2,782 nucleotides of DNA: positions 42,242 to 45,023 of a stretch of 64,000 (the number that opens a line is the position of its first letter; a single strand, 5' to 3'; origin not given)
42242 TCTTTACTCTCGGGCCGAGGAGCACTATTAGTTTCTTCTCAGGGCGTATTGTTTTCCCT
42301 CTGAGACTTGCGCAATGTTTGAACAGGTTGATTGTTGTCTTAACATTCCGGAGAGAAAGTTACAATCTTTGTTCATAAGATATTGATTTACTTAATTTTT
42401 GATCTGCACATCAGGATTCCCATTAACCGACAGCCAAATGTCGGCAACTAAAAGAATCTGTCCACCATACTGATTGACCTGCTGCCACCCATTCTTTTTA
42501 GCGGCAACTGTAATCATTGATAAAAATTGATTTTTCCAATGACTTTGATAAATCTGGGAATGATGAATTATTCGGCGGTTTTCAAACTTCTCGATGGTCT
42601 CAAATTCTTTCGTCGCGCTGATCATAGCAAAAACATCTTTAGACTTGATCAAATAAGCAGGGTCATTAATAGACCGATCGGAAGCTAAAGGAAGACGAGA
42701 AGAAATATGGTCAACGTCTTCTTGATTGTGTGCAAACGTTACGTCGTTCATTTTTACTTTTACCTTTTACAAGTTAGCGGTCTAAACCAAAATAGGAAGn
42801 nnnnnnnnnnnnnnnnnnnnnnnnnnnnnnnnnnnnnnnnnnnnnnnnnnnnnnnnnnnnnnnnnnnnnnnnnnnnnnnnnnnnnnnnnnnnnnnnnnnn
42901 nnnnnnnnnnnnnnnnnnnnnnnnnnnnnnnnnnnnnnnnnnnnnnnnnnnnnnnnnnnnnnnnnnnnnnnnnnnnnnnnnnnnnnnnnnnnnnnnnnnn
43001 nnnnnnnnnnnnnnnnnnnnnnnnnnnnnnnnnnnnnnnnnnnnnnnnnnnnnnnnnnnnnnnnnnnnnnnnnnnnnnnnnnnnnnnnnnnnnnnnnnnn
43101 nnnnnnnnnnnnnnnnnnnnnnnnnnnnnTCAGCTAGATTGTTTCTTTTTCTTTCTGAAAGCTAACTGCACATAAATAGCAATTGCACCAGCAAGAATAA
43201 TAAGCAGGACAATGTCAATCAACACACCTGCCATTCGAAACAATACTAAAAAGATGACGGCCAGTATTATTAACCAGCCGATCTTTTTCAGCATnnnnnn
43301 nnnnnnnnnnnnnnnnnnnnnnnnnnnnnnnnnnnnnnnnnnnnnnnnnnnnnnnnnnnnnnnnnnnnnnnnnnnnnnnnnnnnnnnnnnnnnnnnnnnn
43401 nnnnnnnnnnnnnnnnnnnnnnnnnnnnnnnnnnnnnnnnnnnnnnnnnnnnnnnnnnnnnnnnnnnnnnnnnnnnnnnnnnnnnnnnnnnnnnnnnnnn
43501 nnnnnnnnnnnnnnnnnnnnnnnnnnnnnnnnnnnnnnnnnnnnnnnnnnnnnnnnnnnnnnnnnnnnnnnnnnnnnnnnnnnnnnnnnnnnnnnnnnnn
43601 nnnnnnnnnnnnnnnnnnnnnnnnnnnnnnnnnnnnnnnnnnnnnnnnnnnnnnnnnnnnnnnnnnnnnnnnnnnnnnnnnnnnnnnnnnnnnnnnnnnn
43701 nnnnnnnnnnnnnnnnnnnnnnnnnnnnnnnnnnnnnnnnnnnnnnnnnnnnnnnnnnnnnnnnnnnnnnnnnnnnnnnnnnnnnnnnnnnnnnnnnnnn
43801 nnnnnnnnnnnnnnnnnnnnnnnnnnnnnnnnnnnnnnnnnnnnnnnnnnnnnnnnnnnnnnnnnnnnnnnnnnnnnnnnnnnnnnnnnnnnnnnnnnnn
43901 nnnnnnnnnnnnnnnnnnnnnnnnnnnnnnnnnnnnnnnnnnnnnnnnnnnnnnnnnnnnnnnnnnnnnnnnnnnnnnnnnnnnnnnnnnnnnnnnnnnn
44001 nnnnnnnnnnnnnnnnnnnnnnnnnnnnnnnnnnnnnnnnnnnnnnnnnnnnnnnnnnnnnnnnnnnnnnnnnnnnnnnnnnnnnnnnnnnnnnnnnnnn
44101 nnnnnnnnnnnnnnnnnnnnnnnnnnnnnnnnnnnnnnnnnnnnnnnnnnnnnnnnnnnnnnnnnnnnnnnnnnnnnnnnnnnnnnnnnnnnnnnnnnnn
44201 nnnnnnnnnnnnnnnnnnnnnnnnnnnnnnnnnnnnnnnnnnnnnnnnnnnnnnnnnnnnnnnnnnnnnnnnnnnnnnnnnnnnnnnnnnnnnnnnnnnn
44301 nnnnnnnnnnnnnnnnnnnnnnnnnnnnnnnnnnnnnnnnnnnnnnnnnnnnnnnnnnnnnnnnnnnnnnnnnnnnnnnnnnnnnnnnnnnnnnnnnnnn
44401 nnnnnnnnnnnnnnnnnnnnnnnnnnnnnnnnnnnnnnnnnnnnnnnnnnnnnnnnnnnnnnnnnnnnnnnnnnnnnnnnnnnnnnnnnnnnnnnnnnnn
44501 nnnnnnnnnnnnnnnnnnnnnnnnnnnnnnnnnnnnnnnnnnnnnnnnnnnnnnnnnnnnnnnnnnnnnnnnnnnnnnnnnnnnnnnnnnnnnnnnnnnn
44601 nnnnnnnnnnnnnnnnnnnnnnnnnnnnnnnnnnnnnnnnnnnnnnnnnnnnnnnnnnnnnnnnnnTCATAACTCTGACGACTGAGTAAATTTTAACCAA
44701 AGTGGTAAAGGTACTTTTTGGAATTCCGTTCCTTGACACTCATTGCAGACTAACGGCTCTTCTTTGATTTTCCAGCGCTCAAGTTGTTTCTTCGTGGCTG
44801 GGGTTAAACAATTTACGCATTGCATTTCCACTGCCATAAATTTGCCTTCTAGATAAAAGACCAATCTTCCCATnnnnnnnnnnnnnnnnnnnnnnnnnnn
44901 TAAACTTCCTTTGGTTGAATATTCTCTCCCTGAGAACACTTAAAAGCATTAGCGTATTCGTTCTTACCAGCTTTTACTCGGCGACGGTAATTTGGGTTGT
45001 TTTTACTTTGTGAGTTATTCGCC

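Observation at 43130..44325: TAXI-type periplasmic solute-binding protein and a 54-aa membrane peptide embedded in the phage tRNA island, preceded by a long structured leader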

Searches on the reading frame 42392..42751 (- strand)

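Call 4: search_protein_families(library=pfam, proteins=[window:42392-42751:-], max_evalue=0.1)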
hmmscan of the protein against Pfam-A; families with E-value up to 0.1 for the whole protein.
window:42392-42751:- (119 aa): 0 families

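Call 6: search_protein_families(library=phrogs, proteins=[window:42392-42751:-], max_evalue=0.01)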
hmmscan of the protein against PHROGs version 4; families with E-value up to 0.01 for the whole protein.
window:42392-42751:- (119 aa): 5 families
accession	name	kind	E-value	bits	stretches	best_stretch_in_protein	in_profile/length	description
phrog_18480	-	unknown function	1.4e-08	35.5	1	79-106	206-233/235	-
phrog_24489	-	unknown function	7.4e-06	26.8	0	14-55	148-190/223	-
phrog_33648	-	unknown function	3.4e-05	24.1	1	15-107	342-411/412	-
phrog_26772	-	unknown function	0.0011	19.3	0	13-42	305-334/371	-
phrog_27793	-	unknown function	0.0019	18.5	0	62-102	171-210/212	-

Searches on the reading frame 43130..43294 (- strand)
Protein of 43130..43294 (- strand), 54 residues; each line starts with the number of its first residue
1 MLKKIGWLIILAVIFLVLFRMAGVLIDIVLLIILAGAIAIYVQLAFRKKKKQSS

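Call 4: search_protein_families(library=pfam, proteins=[window:43130-43294:-], max_evalue=0.1)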
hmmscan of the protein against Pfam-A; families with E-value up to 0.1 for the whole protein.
window:43130-43294:- (54 aa): 3 families
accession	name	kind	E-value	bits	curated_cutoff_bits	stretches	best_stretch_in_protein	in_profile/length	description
PF12669.12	FeoB_associated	-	0.035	14.8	27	1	27-53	2-27/44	FeoB-associated Cys-rich membrane protein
PF05545.16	FixQ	-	0.088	13.2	29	0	25-52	9-36/49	Cbb3-type cytochrome oxidase component FixQ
PF02605.20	PsaL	-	0.093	12.8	25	0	20-52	72-104/150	Photosystem I reaction centre subunit XI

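Call 5: search_protein_families(library=ncbifam, proteins=[window:43130-43294:-], max_evalue=0.1)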
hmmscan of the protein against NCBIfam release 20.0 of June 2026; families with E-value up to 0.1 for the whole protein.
window:43130-43294:- (54 aa): 2 families
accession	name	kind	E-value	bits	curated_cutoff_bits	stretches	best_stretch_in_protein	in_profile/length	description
TIGR00367.1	TIGR00367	hypoth_equivalog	0.053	12.6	179.65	1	3-53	103-152/312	calcium/sodium antiporter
NF033598.2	elast_bind_EbpS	equivalog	0.099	11.5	300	1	21-53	304-336/498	elastin-binding protein EbpS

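Call 6: search_protein_families(library=phrogs, proteins=[window:43130-43294:-], max_evalue=0.01)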
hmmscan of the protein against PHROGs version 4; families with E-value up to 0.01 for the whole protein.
window:43130-43294:- (54 aa): 0 families

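Call 82: search_protein_families(library=pfam, proteins=[window:43133-43294:-], max_evalue=10)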
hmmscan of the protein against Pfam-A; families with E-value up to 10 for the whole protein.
seq(54 aa): 9 families
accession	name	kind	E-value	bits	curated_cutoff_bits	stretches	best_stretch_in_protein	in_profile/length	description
PF12669.12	FeoB_associated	-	0.035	14.8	27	1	27-53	2-27/44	FeoB-associated Cys-rich membrane protein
PF05545.16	FixQ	-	0.088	13.2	29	1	25-52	9-36/49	Cbb3-type cytochrome oxidase component FixQ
PF02605.20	PsaL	-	0.093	12.8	25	1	20-52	72-104/150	Photosystem I reaction centre subunit XI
PF12648.12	TcpE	-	0.1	13.5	29.9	1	2-50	26-76/100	TcpE family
PF17512.7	Sh_2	-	0.31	11.3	27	1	19-52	30-63/174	Metapneumovirus Small hydrophobic protein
PF10831.14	DUF2556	-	0.98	9.9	27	1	1-27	1-24/53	Protein of unknown function (DUF2556)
PF00746.26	Gram_pos_anchor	-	2.5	8.6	20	1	30-52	24-42/43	LPXTG cell wall anchor motif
PF15102.11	TMEM154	-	6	7.1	30.3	1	24-53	67-96/153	TMEM154 protein family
PF12420.13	DUF3671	-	6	6.7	34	1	3-51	157-214/223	Fam-L, Fam-M like protein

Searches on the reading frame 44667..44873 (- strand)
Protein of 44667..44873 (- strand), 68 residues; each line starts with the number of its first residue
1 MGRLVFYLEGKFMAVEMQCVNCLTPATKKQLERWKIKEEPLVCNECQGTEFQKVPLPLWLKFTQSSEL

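Call 4: search_protein_families(library=pfam, proteins=[window:44667-44873:-], max_evalue=0.1)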
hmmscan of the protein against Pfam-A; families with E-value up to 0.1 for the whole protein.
window:44667-44873:- (68 aa): 2 families
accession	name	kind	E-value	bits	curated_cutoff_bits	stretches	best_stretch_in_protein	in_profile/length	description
PF03966.22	Trm112p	-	0.033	14.6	22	1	25-46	11-31/40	Trm112p-like protein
PF22543.2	Rieske_4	-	0.089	13.5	28.4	1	4-43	25-63/119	Soluble Rieske-type ferredoxin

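Call 6: search_protein_families(library=phrogs, proteins=[window:44667-44873:-], max_evalue=0.01)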
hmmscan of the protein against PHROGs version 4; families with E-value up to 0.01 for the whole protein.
window:44667-44873:- (68 aa): 0 families
